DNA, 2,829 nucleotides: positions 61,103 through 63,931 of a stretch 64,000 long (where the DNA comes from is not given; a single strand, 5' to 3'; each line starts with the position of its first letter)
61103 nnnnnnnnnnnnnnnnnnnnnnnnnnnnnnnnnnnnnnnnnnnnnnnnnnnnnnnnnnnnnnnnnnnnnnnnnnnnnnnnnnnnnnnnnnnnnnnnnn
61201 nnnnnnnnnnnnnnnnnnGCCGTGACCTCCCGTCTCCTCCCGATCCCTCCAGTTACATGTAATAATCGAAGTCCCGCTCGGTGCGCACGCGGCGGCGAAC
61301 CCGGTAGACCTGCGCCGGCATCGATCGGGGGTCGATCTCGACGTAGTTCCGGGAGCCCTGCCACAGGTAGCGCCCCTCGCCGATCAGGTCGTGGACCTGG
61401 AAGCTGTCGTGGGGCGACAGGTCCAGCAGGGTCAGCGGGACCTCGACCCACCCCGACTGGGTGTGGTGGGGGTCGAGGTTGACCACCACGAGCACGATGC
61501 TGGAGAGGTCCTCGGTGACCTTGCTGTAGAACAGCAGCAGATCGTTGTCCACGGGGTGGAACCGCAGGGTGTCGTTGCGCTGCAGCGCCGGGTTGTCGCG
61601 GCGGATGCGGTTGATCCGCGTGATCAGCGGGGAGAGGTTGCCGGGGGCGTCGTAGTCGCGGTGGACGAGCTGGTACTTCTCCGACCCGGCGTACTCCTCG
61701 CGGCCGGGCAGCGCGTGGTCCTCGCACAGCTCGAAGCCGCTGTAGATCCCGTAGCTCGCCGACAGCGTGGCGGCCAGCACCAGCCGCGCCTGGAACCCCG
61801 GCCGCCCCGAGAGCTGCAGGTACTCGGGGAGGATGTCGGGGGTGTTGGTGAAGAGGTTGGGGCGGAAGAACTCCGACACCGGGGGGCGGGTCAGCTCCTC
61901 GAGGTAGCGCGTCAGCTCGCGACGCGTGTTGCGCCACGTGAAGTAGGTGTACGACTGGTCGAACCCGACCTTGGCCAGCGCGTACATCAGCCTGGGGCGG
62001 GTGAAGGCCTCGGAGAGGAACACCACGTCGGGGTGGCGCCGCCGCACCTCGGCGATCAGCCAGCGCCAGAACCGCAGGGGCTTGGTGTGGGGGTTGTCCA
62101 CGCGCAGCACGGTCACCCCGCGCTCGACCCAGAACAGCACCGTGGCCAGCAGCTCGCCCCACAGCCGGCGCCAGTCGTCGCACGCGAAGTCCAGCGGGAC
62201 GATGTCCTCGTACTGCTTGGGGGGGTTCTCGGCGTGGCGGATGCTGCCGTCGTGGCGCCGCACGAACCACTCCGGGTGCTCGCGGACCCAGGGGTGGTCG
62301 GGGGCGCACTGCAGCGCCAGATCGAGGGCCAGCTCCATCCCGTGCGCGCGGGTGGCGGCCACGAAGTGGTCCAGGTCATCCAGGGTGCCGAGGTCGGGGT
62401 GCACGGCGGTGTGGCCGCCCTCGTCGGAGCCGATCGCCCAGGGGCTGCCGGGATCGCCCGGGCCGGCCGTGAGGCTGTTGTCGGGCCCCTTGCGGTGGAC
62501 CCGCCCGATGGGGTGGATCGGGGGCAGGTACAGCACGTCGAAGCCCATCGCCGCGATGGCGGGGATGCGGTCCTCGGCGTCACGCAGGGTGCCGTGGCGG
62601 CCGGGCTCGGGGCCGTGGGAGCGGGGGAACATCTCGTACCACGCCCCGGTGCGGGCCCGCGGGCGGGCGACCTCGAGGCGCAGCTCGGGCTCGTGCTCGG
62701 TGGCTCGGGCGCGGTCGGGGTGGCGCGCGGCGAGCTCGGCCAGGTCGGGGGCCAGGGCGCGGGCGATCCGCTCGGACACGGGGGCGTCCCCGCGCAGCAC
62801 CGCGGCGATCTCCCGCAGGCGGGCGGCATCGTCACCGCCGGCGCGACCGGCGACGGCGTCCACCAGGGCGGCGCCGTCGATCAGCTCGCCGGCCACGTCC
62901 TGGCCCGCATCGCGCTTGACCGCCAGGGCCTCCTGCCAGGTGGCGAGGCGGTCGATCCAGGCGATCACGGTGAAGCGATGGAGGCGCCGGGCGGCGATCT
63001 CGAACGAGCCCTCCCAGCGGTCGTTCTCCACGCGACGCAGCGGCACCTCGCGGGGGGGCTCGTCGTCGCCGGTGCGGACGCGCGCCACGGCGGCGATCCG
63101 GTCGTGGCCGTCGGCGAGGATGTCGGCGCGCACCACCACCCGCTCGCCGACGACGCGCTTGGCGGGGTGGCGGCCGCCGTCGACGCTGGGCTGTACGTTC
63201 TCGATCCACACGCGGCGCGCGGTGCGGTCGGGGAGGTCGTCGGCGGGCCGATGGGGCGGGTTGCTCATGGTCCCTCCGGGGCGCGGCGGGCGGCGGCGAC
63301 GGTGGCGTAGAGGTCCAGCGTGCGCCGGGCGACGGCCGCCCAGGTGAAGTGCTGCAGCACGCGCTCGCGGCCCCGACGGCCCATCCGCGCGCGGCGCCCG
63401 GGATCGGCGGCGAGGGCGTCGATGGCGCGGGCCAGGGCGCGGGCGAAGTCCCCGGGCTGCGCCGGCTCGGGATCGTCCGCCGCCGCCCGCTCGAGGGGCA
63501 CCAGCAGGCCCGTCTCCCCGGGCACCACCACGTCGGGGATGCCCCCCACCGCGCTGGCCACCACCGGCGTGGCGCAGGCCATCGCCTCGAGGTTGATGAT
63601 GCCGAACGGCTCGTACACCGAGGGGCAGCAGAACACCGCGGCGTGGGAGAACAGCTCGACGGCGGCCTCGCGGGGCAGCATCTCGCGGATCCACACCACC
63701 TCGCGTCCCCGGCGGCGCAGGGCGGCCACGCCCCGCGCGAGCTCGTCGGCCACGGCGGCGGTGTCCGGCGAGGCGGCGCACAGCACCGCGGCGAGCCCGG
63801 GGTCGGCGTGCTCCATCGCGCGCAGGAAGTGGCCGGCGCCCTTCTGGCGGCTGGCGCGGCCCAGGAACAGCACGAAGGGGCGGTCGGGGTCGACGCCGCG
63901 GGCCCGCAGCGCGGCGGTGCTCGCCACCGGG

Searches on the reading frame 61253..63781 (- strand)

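Call 38: search_protein_families(library=pfam, proteins=[window:61253-63781:-], max_evalue=0.00001)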
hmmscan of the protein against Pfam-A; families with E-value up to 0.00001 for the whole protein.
window:61253-63781:- (842 aa): 2 families
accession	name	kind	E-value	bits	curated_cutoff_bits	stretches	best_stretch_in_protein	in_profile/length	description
PF11896.14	GlgE_dom_N_S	-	2.9e-52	178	25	1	190-373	2-179/179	Alpha-1,4-glucan:maltose-1-phosphate maltosyltransferase, domain N/S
PF21702.3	GLGE_C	-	3.5e-29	101.3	27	1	741-828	1-87/87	GLGE, C-terminal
